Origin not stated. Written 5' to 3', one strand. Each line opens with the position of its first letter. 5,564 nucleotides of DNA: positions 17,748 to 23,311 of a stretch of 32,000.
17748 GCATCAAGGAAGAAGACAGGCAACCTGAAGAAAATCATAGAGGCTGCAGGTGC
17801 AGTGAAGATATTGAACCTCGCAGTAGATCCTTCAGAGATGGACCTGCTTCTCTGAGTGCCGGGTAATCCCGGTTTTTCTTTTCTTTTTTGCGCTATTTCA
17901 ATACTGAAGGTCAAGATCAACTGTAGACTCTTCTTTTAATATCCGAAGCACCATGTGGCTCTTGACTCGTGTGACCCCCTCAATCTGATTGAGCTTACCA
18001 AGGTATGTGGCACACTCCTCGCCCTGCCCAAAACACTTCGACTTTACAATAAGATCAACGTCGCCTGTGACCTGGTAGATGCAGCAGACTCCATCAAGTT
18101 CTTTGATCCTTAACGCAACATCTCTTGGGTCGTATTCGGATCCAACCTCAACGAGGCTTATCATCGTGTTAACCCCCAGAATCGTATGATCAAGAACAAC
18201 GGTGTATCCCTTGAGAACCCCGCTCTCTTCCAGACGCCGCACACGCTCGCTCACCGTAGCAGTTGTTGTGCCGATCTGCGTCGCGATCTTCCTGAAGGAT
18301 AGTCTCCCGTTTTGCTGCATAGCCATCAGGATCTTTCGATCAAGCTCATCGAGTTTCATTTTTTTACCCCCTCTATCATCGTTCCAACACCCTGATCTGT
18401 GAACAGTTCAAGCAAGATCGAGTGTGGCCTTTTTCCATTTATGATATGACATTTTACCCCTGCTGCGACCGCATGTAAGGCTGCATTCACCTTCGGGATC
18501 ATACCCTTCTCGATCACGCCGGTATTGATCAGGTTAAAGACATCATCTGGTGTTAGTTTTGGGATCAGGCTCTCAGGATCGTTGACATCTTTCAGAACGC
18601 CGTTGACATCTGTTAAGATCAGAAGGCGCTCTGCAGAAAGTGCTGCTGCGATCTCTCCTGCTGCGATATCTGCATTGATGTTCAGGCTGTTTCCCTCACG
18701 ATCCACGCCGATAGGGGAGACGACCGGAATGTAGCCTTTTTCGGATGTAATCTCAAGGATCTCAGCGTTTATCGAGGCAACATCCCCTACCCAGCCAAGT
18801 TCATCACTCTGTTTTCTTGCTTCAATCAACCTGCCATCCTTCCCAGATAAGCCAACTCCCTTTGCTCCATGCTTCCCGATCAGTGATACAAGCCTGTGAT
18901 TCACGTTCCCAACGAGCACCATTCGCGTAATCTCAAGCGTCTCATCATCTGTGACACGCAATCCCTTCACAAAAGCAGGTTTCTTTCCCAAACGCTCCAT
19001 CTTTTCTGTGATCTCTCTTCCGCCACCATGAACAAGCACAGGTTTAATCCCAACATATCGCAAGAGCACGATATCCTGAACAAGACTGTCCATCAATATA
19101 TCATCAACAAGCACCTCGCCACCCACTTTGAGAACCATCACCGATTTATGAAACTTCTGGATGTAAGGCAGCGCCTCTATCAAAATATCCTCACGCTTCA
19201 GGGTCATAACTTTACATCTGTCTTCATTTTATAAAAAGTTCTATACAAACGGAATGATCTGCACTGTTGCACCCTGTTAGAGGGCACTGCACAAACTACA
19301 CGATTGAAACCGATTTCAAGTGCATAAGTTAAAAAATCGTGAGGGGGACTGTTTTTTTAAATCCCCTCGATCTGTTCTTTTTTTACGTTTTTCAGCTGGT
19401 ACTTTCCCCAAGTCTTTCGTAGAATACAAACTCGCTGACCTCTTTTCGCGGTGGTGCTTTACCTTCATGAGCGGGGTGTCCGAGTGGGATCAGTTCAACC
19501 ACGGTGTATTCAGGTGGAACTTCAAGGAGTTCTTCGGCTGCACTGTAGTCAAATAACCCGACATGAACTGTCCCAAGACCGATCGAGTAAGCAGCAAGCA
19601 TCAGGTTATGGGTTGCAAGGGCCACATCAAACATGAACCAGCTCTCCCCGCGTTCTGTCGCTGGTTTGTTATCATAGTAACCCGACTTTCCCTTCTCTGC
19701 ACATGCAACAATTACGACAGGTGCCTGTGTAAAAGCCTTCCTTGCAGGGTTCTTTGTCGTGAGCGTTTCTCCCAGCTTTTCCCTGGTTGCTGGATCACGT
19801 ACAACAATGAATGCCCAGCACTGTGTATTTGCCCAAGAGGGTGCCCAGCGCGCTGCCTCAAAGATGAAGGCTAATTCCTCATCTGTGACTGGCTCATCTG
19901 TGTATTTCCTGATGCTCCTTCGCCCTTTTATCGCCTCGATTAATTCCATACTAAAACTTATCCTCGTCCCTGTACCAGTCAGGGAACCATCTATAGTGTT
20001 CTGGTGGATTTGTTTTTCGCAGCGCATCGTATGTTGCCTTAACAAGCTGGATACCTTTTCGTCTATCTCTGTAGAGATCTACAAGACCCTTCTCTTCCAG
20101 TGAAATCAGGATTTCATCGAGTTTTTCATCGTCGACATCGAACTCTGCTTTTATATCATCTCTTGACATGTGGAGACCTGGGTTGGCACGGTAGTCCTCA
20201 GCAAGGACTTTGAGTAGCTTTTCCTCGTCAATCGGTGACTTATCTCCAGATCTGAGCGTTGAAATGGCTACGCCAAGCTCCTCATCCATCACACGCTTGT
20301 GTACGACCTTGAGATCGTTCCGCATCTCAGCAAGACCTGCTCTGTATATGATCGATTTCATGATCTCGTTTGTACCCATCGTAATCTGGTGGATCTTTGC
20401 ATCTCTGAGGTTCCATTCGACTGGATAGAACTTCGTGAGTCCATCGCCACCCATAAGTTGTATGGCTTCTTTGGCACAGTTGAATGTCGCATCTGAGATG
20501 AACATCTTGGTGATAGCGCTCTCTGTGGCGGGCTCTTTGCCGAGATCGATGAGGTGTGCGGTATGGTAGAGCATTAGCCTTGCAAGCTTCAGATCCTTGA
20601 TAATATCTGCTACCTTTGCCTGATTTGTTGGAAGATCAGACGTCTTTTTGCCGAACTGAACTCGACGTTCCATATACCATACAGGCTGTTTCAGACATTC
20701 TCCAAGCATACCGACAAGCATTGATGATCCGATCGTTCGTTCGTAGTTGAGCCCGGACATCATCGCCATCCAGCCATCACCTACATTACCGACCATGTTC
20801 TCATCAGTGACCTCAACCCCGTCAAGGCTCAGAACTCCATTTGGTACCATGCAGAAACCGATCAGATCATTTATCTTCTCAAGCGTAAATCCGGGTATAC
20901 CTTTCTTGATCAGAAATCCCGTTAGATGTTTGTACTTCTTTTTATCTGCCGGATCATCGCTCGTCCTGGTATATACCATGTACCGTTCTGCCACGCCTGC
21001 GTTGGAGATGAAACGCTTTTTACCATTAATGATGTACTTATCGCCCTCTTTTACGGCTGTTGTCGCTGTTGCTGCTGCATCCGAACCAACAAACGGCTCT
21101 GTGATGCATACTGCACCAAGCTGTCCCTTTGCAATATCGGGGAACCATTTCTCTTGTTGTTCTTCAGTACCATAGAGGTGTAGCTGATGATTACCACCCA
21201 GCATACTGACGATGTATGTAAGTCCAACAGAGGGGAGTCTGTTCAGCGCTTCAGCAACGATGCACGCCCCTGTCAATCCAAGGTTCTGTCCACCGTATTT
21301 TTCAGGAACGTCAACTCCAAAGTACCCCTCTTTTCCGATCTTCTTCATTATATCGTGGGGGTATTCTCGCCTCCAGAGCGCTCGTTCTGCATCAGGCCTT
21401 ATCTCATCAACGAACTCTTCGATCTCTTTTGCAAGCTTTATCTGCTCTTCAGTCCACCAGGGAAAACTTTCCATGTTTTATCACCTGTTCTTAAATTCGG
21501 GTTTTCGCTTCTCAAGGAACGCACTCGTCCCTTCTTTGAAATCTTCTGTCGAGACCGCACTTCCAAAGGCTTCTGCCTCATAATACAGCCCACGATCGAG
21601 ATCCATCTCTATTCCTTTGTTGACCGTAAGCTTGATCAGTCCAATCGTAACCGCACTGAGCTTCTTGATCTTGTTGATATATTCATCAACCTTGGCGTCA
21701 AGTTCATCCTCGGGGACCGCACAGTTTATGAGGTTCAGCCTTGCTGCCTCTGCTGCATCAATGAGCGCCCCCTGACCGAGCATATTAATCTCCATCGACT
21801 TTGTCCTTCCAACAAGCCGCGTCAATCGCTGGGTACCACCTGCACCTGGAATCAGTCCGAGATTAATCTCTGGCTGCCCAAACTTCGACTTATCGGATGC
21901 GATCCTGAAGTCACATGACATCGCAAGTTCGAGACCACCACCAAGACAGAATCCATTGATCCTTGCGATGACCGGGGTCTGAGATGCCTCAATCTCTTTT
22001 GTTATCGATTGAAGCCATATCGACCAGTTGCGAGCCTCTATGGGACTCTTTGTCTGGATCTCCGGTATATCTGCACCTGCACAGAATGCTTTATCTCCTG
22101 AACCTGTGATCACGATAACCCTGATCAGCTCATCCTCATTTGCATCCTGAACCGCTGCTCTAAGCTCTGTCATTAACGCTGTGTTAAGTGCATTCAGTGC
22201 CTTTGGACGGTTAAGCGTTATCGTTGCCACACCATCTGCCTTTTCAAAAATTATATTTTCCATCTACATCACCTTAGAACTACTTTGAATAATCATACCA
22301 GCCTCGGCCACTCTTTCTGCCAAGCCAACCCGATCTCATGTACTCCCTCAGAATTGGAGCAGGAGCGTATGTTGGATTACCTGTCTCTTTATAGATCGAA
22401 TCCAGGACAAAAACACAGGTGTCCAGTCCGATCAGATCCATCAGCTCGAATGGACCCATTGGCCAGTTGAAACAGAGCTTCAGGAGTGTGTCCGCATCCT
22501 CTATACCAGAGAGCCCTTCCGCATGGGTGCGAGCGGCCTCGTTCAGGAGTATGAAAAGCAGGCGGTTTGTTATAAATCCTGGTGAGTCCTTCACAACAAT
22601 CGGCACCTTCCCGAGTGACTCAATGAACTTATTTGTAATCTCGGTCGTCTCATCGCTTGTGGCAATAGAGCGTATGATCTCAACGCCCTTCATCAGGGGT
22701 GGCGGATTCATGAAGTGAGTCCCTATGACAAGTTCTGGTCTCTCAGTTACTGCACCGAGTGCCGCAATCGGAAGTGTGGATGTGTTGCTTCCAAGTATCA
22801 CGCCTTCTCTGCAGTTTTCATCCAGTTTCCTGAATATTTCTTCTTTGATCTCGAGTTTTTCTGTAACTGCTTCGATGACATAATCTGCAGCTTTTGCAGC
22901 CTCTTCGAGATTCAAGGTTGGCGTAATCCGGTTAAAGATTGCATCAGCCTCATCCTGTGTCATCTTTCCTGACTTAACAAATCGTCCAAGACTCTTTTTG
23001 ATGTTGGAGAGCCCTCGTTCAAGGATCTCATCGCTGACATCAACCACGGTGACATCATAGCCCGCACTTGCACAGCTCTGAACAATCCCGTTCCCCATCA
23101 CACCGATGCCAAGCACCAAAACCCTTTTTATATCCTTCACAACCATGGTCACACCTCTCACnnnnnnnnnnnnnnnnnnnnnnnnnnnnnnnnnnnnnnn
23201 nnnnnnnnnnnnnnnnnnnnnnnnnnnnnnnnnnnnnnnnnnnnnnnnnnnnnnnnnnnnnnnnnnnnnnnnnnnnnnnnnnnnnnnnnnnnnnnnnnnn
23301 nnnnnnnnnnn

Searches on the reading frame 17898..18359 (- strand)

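Call 43: search_protein_families(library=pfam, proteins=[window:17898-18359:-], max_evalue=0.00001)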
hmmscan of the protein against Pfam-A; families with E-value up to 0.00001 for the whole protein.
window:17898-18359:- (153 aa): 4 families
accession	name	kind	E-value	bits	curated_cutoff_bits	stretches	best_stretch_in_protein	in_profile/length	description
PF13404.12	HTH_AsnC-type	-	4.4e-16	58.9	27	1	3-44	1-42/42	AsnC-type helix-turn-helix domain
PF13412.12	HTH_24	-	1.1e-14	54.1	21.9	1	3-50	1-48/48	Winged helix-turn-helix DNA-binding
PF01037.27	AsnC_trans_reg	-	2.1e-08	34.4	25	1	71-139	4-72/73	Lrp/AsnC ligand binding domain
PF01047.28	MarR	-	5.5e-06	26.6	24.6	0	9-48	7-46/59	MarR family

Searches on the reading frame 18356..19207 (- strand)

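Call 43: search_protein_families(library=pfam, proteins=[window:18356-19207:-], max_evalue=0.00001)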
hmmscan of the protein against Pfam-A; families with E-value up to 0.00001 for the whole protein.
window:18356-19207:- (283 aa): 1 family
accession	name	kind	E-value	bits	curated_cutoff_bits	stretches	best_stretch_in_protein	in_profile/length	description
PF00696.33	AA_kinase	-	1.5e-48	166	24.9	1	23-257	2-234/234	Amino acid kinase family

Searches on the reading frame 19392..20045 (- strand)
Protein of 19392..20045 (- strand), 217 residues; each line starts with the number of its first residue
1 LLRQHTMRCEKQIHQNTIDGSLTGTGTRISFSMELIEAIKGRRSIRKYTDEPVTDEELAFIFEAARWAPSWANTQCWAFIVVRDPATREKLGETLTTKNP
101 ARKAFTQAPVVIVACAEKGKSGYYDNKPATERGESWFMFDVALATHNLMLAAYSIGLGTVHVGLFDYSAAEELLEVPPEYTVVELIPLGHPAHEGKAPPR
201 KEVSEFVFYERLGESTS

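Call 43: search_protein_families(library=pfam, proteins=[window:19392-20045:-], max_evalue=0.00001)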
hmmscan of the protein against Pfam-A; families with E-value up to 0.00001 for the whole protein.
window:19392-20045:- (217 aa): 2 families
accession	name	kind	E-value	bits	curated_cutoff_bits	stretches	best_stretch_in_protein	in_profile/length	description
PF00881.29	Nitroreductase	-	2e-35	122.9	23.5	2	39-99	1-61/167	Nitroreductase family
PF14512.11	TM1586_NiRdase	-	6.4e-11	42.7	27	0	34-57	1-24/215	Putative TM nitroreductase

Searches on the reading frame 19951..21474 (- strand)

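Call 43: search_protein_families(library=pfam, proteins=[window:19951-21474:-], max_evalue=0.00001)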
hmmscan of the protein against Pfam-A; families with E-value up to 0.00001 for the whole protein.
window:19951-21474:- (507 aa): 4 families
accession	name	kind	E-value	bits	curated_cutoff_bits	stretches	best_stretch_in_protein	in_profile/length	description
PF00441.29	Acyl-CoA_dh_1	-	3.9e-35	121.7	22.4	1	232-379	1-148/150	Acyl-CoA dehydrogenase, C-terminal domain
PF02771.21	Acyl-CoA_dh_N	-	5.5e-25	88.4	22.9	1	8-118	1-113/113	Acyl-CoA dehydrogenase, N-terminal domain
PF02770.24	Acyl-CoA_dh_M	-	4.1e-19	69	33.3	1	121-220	1-97/97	Acyl-CoA dehydrogenase, middle domain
PF08028.16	Acyl-CoA_dh_2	-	4e-10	40.5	22.7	1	252-364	6-128/134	Acyl-CoA dehydrogenase, C-terminal domain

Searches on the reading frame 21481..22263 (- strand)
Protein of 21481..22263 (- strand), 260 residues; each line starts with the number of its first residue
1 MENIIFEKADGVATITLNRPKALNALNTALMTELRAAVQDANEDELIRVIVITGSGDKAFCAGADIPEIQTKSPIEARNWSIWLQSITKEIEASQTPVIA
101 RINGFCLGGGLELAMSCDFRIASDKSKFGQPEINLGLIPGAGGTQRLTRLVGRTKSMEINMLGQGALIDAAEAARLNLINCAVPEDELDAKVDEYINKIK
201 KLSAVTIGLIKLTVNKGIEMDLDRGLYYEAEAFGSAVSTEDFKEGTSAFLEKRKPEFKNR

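Call 43: search_protein_families(library=pfam, proteins=[window:21481-22263:-], max_evalue=0.00001)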
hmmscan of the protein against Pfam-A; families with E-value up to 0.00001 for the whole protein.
window:21481-22263:- (260 aa): 2 families
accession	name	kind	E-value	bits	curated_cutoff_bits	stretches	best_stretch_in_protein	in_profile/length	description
PF00378.25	ECH_1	-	2.6e-70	237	27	1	8-259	2-250/251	Enoyl-CoA hydratase/isomerase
PF16113.10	ECH_2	-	2.2e-41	142.9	27.2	1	13-190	2-179/335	Enoyl-CoA hydratase/isomerase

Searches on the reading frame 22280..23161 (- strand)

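Call 43: search_protein_families(library=pfam, proteins=[window:22280-23161:-], max_evalue=0.00001)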
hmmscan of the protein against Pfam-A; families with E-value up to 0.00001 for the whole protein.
window:22280-23161:- (293 aa): 3 families
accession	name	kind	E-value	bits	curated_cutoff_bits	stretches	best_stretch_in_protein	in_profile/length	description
PF02737.24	3HCDH_N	-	2.3e-62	210.6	22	1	14-192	2-179/180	3-hydroxyacyl-CoA dehydrogenase, NAD binding domain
PF00725.27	3HCDH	-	1.4e-28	99.6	22.1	1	195-291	1-97/97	3-hydroxyacyl-CoA dehydrogenase, C-terminal domain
PF03446.21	NAD_binding_2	-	1.6e-07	31.9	21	1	15-126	3-92/161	NAD binding domain of 6-phosphogluconate dehydrogenase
